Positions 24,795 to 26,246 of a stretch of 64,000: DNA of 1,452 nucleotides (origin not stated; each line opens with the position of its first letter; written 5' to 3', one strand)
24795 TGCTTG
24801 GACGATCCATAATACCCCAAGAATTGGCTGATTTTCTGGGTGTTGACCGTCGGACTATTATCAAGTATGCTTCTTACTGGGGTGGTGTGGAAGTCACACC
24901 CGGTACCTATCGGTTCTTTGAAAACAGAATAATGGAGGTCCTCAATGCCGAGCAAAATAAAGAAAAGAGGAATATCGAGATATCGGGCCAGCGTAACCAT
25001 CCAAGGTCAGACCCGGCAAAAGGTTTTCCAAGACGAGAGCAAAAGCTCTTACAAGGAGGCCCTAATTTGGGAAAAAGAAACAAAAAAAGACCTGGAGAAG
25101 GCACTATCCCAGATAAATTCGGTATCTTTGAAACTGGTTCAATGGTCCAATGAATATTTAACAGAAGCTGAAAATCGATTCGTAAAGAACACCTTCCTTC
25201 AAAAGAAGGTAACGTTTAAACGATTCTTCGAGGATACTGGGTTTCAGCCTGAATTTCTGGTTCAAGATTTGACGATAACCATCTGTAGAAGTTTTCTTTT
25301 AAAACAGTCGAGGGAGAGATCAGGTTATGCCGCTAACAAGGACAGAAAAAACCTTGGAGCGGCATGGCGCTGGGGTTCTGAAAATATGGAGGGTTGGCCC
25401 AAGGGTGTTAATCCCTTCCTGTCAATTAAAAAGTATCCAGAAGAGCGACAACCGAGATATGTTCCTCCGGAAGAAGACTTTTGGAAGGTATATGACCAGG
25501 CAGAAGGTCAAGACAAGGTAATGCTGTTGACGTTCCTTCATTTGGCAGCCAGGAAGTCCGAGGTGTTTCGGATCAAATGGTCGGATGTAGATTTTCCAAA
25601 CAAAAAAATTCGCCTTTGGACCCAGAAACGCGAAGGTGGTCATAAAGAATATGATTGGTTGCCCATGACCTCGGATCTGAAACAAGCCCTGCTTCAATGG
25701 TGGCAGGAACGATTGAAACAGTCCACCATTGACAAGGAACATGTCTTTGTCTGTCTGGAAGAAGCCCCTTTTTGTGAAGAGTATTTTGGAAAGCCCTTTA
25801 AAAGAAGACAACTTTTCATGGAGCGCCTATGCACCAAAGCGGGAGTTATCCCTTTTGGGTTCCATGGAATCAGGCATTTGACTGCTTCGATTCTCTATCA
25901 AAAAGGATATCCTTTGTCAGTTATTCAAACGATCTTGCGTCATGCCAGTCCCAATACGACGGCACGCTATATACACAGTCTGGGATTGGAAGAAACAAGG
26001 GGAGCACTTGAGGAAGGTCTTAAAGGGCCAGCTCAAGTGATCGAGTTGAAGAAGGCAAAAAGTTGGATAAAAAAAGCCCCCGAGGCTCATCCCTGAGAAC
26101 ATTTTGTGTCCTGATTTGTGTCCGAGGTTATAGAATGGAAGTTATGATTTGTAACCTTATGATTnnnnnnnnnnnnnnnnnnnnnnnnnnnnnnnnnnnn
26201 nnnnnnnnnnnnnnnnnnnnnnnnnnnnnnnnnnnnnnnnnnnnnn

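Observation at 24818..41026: Two 1.38-kb xis-int modules, about 93% identical and in inverted orientation, bracket 13.5 kb of core genes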

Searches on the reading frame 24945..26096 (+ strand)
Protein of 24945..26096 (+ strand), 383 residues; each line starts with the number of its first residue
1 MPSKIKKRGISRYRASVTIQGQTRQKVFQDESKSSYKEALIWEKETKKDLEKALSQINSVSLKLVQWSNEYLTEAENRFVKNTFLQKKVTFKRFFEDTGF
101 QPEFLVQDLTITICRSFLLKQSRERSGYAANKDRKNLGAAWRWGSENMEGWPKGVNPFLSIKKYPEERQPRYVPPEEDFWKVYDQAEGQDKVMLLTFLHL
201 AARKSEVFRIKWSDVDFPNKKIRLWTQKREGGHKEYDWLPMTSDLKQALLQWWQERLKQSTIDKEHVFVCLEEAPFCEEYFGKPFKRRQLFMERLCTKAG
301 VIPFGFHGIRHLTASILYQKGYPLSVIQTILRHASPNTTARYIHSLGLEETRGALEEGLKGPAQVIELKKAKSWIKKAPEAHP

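Call 12: search_protein_families(library=pfam, proteins=[window:24945-26096:+])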
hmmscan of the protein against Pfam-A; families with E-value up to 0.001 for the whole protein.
window:24945-26096:+ (383 aa): 1 family
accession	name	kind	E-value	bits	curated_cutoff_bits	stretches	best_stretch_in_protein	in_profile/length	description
PF00589.27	Phage_integrase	-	2.1e-22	80.1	27.1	1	186-345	20-168/172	Phage integrase family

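Call 20: find_encoding_contigs(protein=window:24945-26096:+, flank=10000, max_places=10)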
Protein window:24945-26096:+ (383 aa): no gene with exactly this product is on record in the collection.

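Call 22: find_homologous_proteins(query=window:24945-26096:+)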
Query window:24945-26096:+ (383 aa): 1471 proteins with E <= 0.001 among 3060 candidates; the best 120 are listed.
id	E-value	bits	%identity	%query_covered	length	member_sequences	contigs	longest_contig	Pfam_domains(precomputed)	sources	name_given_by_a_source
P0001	8.9e-236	800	92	100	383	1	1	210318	PF00589.28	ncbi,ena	-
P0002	7.5e-214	728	85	97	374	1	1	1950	PF00589.28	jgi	jgi:integrase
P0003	3.1e-201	687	79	97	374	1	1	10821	PF00589.28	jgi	-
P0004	8.9e-201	685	79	97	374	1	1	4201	PF00589.28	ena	-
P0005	4.2e-200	683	79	97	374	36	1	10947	PF00589.28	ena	-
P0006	4.0e-199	680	79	97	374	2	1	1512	PF00589.28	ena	-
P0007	2.4e-198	677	78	97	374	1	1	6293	PF00589.28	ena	-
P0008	6.9e-198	675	79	97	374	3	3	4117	PF00589.28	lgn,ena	-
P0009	1.0e-196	672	77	97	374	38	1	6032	PF00589.28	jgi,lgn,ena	-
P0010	3.8e-196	670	76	97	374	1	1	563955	PF00589.28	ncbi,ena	-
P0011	3.0e-195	667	78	97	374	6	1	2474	PF00589.28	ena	-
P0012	1.5e-194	664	76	97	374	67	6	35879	PF00589.28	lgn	-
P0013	1.9e-194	664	76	97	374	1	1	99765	PF00589.28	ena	-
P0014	3.1e-193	660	77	97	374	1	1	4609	PF00589.28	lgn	-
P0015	1.5e-192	658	76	97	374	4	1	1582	PF00589.28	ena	-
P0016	1.8e-192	658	76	97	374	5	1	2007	PF00589.28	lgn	-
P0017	2.6e-192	657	76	97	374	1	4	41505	PF00589.28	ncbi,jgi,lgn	-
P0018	5.5e-192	656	76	97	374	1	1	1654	PF00589.28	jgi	-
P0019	8.5e-192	655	75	97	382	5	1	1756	PF00589.28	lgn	-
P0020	1.1e-191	655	76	97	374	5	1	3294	PF00589.28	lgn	-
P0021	2.4e-190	651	75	97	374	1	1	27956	PF00589.28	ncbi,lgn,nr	ncbi:MAG: site-specific integrase [Deltaproteobacteria bacterium]|nr:site-specific integrase [Deltap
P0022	2.5e-189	647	74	97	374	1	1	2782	PF00589.28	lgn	-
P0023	5.8e-187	640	81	91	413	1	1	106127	PF00589.28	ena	-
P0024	7.9e-187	639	73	97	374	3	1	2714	PF00589.28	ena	-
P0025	1.1e-186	639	73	97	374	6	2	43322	PF00589.28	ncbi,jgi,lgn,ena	-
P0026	1.5e-186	638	74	97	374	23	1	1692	PF00589.28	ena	-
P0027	2.1e-186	638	72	97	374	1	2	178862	PF00589.28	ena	-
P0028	7.5e-186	636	72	97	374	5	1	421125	PF00589.28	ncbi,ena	-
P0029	3.3e-185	634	77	91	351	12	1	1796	PF00589.28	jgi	-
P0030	8.5e-185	632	76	93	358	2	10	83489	PF00589.28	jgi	jgi:integrase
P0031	9.4e-184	629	72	97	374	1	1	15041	PF00589.28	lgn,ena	-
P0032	7.1e-183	626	70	97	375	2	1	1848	PF00589.28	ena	-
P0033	2.4e-181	621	74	94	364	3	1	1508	PF00589.28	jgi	jgi:integrase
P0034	1.7e-180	618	71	97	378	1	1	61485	PF00589.28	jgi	jgi:integrase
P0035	1.2e-170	586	79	81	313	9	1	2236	PF00589.28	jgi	jgi:integrase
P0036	3.1e-167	575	62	100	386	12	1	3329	PF00589.28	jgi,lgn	-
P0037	9.4e-166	570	65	97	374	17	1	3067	PF00589.28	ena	-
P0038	2.2e-164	565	63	97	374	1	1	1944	PF00589.28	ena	-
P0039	5.3e-164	564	65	97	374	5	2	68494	PF00589.28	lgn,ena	-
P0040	4.9e-163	561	64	97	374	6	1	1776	PF00589.28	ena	-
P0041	5.6e-163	561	63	97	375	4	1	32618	PF00589.28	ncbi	-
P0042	9.5e-163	560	63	97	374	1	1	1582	PF00589.28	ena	-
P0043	1.4e-162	559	63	97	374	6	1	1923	PF00589.28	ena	-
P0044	1.8e-162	559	63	97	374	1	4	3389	PF00589.28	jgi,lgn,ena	jgi:integrase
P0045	2.7e-162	558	63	97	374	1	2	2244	PF00589.28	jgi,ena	jgi:integrase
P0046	4.2e-162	558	75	81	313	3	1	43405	PF00589.28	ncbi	ncbi:MAG: site-specific integrase [Smithella sp.]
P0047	1.5e-161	556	64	97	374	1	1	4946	PF00589.28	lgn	-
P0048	8.5e-161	553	67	91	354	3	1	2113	PF00589.28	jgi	jgi:integrase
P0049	1.4e-160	553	66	97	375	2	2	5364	PF00589.28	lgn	-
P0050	2.7e-160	552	63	98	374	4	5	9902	PF00589.28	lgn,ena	-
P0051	3.4e-160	551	63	98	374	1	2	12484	PF00589.28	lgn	-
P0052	1.1e-159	550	74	81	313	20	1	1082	PF00589.28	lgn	-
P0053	6.4e-159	547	62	97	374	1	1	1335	PF00589.28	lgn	-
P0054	7.7e-159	547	63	96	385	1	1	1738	PF00589.28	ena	-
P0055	5.4e-158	544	62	97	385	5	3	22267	PF00589.28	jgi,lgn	jgi:integrase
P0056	8.0e-157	540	62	97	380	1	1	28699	PF00589.28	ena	-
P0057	3.1e-156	538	61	99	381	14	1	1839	PF00589.28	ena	-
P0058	1.4e-155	536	62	97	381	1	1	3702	PF00589.28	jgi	-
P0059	6.9e-154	531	60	99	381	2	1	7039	PF00589.28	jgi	jgi:integrase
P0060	1.3e-153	530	61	97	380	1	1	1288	PF00589.28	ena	-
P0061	4.4e-149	515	59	97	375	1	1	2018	PF00589.28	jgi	jgi:integrase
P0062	3.1e-147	509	59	97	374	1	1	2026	PF00589.28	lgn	-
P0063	3.4e-147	509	58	97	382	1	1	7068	PF00589.28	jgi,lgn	-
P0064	2.9e-145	502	62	90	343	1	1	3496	PF00589.28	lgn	-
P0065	6.2e-144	498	61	89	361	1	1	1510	PF00589.28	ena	-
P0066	1.2e-143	497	67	80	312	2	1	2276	PF00589.28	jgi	-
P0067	2.9e-143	496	59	97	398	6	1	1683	PF00589.28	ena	-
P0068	5.6e-143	495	58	97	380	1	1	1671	PF00589.28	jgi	-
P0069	1.5e-142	493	59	96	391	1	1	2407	PF00589.28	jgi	-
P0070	4.3e-142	492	58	93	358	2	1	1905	PF00589.28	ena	-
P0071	2.9e-139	483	57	97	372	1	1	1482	PF00589.28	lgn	-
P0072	5.8e-139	482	63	81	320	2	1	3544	PF00589.28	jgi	jgi:integrase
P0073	2.8e-138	479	67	79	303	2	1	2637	PF00589.28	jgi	jgi:integrase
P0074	2.3e-136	473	55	97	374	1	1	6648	PF00589.28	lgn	-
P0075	5.4e-136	472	57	96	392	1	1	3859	PF00589.28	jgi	jgi:integrase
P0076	1.0e-135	471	62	81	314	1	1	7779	PF00589.28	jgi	jgi:integrase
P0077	2.3e-135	470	57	97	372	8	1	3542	PF00589.28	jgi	-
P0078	1.9e-134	467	56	97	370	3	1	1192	PF00589.28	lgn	-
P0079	2.4e-134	466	61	95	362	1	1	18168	PF00589.28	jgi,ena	-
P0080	4.5e-134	465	60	82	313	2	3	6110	PF00589.28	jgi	-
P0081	1.3e-133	464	65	76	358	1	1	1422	PF00589.28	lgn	-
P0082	2.0e-133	463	58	91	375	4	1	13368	PF00589.28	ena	-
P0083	2.3e-133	463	54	97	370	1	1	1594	PF00589.28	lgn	-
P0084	1.1e-132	461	53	100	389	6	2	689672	PF00589.28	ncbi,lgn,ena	ncbi:MAG: site-specific integrase [Desulfobacterales bacterium]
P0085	2.5e-132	460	55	97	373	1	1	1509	PF00589.28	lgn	-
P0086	5.6e-132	459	61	84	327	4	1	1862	PF00589.28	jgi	jgi:integrase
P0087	1.4e-131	457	53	97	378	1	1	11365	PF00589.28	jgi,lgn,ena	-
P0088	1.6e-131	457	55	97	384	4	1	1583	PF00589.28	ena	-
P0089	2.5e-131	456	53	97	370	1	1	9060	PF00589.28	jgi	jgi:integrase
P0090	5.0e-131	455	63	81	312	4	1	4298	PF00589.28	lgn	-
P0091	1.4e-130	454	55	97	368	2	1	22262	PF00589.28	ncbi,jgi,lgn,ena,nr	ncbi:MAG: tyrosine-type recombinase/integrase [Proteobacteria bacterium]|nr:tyrosine-type recombinas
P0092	1.5e-130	454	55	97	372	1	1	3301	PF00589.28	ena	-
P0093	3.6e-130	453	54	97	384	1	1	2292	PF00589.28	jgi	-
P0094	1.1e-129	451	55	97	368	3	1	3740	PF00589.28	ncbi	-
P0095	2.2e-129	450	53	97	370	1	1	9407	PF00589.28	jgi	jgi:integrase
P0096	4.0e-129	449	52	96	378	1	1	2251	PF00589.28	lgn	-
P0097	4.5e-129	449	52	97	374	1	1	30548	PF00589.28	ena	-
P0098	1.1e-128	448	55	97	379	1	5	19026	PF00589.28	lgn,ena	-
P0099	1.3e-128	447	54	97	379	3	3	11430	PF00589.28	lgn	-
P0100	1.5e-128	447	54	97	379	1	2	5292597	PF00589.28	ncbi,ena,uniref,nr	ncbi:site-specific integrase [uncultured Desulfosarcina sp.]|uniref:tyrosine-type recombinase/integr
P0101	1.6e-128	447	55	97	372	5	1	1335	PF00589.28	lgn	-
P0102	1.8e-128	447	56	93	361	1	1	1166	PF00589.28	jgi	jgi:integrase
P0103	1.9e-128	447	54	97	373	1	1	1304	PF00589.28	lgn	-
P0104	2.8e-128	446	54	97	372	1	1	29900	PF00589.28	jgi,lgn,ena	-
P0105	1.0e-126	441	52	97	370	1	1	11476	PF00589.28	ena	-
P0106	1.9e-126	440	54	97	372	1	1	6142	PF00589.28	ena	-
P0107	3.1e-126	440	52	97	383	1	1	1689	PF00589.28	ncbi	-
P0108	3.1e-126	440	54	97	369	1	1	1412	PF00589.28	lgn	-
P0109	3.5e-126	439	54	97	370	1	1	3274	PF00589.28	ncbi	-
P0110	3.6e-126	439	54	97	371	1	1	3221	PF00589.28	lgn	-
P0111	3.7e-126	439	54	97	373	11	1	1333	PF00589.28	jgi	jgi:integrase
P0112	6.2e-126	439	53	97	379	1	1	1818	PF00589.28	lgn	-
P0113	8.5e-126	438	52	99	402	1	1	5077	PF00589.28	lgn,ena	-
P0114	1.4e-125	437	55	95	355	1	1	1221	PF00589.28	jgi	jgi:integrase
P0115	1.6e-125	437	51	97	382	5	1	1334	PF00589.28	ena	-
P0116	1.8e-125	437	52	97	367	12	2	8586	PF00589.28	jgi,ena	-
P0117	1.9e-125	437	51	97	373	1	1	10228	PF00589.28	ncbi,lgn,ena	-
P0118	2.2e-125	437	53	97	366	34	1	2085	PF00589.28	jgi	-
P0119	2.5e-125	437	52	97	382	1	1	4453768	PF00589.28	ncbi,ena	-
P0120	3.7e-125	436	53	97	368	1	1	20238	PF00589.28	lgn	-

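Call 24: find_encoding_contigs(protein=P0001, flank=10000, max_places=4)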
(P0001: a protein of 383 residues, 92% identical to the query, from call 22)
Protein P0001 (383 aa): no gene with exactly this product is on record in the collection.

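Call 47: find_encoding_contigs(protein=P0010, flank=10000, max_places=2)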
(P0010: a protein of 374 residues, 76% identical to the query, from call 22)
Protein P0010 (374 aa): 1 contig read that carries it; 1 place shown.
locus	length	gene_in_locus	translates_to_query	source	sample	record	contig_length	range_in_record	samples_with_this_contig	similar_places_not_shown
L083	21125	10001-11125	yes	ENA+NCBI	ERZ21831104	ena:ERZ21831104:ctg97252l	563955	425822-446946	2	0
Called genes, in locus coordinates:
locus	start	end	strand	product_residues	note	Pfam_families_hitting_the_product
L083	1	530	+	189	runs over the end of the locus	-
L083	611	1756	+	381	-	-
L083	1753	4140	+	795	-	PF14457:Prok-E2_A, PF14464:Prok-JAB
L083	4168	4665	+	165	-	-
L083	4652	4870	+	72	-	-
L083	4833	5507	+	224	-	-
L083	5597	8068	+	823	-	PF26449:DUF8128 (faint)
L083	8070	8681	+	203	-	-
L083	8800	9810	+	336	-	PF22548:AEP-TOTE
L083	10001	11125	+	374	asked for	PF00589:Phage_integrase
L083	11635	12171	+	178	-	PF02620:YceD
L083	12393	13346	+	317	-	PF00698:Acyl_transf_1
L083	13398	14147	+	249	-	PF00106:adh_short, PF08659:KR, PF01370:Epimerase (weak), PF13561:adh_short_C2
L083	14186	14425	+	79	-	PF00550:PP-binding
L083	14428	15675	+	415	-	PF00109:ketoacyl-synt, PF02801:Ketoacyl-synt_C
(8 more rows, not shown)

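Call 48: find_encoding_contigs(protein=P0023, flank=10000, max_places=2)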
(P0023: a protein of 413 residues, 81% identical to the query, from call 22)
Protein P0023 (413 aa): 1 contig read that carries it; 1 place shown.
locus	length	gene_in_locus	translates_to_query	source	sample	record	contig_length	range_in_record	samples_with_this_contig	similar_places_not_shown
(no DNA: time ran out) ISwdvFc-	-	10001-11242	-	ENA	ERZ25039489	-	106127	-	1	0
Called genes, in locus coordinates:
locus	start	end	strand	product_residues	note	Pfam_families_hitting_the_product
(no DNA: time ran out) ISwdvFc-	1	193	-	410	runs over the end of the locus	PF01314:AFOR_C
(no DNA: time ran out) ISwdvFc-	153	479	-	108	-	PF02730:AFOR_N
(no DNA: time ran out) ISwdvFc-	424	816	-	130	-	PF02730:AFOR_N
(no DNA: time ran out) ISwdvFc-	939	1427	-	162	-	-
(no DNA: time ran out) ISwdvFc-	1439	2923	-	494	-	PF02629:CoA_binding, PF13380:CoA_binding_2, PF13607:Succ_CoA_lig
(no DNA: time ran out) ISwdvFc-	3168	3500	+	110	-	PF09851:SHOCT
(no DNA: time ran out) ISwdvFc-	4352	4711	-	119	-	PF22677:Ble-like_N, PF00903:Glyoxalase, PF18029:Glyoxalase_6 (weak)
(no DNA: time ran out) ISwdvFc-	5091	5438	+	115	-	PF08448:PAS_4 (weak), PF13426:PAS_9 (weak)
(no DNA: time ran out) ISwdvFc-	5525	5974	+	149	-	PF22522:DUF6998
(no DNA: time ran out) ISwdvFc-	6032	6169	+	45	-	-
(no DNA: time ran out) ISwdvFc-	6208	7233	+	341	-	PF07690:MFS_1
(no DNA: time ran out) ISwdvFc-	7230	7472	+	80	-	-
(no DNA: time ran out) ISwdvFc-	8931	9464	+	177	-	PF28549:NDPSase_N (weak), PF00293:NUDIX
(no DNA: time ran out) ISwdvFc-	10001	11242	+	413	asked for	PF00589:Phage_integrase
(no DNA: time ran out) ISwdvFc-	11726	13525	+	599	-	PF00912:Transgly, PF00905:Transpeptidase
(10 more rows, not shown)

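Call 49: find_encoding_contigs(protein=P0013, flank=10000, max_places=2)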
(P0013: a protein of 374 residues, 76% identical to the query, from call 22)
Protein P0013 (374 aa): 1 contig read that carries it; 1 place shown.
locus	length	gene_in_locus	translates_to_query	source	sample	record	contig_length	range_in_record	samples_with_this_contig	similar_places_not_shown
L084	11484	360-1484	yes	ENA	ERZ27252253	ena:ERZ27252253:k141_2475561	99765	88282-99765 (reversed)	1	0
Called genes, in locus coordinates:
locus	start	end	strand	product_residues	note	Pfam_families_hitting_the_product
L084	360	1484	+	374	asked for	PF00589:Phage_integrase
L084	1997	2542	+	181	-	PF02620:YceD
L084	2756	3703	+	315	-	PF00698:Acyl_transf_1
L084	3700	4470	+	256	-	PF00106:adh_short, PF08659:KR, PF13561:adh_short_C2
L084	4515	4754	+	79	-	PF23297:ACP_SdgA_C (weak), PF00550:PP-binding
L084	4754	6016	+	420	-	PF00109:ketoacyl-synt, PF00108:Thiolase_N (faint), PF02801:Ketoacyl-synt_C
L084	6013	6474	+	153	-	PF02502:LacAB_rpiB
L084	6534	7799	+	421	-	PF00464:SHMT, PF00155:Aminotran_1_2, PF01212:Beta_elim_lyase (weak)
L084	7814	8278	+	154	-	PF00383:dCMP_cyt_deam_1, PF14437:MafB19-deam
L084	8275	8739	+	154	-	PF22811:Zn_ribbon_NrdR, PF03477:ATP-cone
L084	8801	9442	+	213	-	PF00677:Lum_binding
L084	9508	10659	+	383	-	PF00926:DHBP_synthase, PF00925:GTP_cyclohydro2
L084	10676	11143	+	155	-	PF00885:DMRL_synthase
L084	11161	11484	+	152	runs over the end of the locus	PF01029:NusB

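Call 51: find_related_loci(query=window:24945-26096:+, collection=viral_contigs, flank=10000)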
Query window:24945-26096:+ (383 aa) in viral_contigs; peptide patterns used: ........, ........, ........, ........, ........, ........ (x = any residue, [..] = any of these).
7 stretches matched a pattern, but none encodes a relative of the query by tblastn (E <= 1e-3).

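Call 59: find_related_loci(query=window:24945-26096:+, collection=metagenome_contigs, flank=10000)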
Query window:24945-26096:+ (383 aa) in metagenome_contigs; peptide patterns used: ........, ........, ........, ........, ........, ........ (x = any residue, [..] = any of these).
149 stretches matched a pattern; 26 encode a relative of the query (tblastn E <= 1e-3); 26 distinct loci.
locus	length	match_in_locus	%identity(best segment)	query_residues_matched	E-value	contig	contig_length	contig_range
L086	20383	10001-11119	77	1-373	0e+0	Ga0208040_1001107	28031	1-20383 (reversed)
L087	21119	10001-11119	77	1-373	0e+0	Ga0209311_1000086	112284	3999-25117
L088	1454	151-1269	80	1-373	0e+0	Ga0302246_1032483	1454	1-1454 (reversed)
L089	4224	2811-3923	78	1-371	0e+0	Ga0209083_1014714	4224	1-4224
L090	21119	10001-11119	77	1-373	0e+0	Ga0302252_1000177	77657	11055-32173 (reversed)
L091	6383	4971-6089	77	1-373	0e+0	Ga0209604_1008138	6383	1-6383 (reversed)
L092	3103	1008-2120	76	1-371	0e+0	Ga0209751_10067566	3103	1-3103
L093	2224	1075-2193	76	1-373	0e+0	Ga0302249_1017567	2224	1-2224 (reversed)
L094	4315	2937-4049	75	1-371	0e+0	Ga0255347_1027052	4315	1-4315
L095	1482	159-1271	70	1-371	0e+0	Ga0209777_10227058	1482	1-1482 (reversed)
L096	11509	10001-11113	74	1-371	0e+0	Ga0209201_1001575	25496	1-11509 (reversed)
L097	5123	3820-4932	74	1-371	0e+0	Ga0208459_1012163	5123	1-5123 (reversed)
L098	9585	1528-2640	74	1-371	0e+0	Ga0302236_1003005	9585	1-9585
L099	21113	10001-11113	74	1-371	0e+0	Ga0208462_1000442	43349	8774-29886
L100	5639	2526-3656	70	1-377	0e+0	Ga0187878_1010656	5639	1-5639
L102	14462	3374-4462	60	3-373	5e-140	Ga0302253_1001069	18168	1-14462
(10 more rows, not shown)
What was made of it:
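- On tRNA-Glu-targeting island integrase clade (relatives found here): The integrase is 60-85% identical (calls 22, 59).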

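Call 70: find_encoding_contigs(protein=P0002, flank=10000, max_places=3)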
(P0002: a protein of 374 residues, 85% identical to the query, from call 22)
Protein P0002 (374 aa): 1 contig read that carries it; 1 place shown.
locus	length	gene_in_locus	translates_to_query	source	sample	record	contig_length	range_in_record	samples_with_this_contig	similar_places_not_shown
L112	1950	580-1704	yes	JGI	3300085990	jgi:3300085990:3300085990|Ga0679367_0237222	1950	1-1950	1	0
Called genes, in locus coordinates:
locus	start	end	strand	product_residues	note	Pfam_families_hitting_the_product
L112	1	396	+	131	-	?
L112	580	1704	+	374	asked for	PF00589:Phage_integrase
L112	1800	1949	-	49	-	?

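Call 75: search_protein_families(library=phrogs, max_evalue=0.01, proteins=[window:24945-26096:+])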
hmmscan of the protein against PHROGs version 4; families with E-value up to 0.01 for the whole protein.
window:24945-26096:+ (383 aa): 4 families
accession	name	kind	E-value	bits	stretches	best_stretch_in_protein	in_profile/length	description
phrog_1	-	integration and excision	3.7e-43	149.7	1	5-355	116-444/611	integrase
phrog_216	-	integration and excision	3e-24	86.6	1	185-349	71-228/301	integrase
phrog_7269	-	integration and excision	0.0016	19.3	1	286-344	11-68/89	integrase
phrog_7685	-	integration and excision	0.0047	17.5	0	258-344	145-222/240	integrase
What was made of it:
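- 24945..26096 (+): Tyrosine integrase IntA, 383 aa. PF00589 E=2e-22 (call 12). phrog_1 integrase E=4e-43 (call 75).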

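Call 76: search_solved_structures(query=window:24945-26096:+, max_evalue=0.001)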
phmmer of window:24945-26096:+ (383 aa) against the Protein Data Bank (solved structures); distinct sequences matched with E-value up to 0.001: 1.
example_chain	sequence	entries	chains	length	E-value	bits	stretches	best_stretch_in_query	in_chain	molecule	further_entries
5jjv_A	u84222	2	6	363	2.3e-05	26.9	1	247-351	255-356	Tyrosine recombinase XerH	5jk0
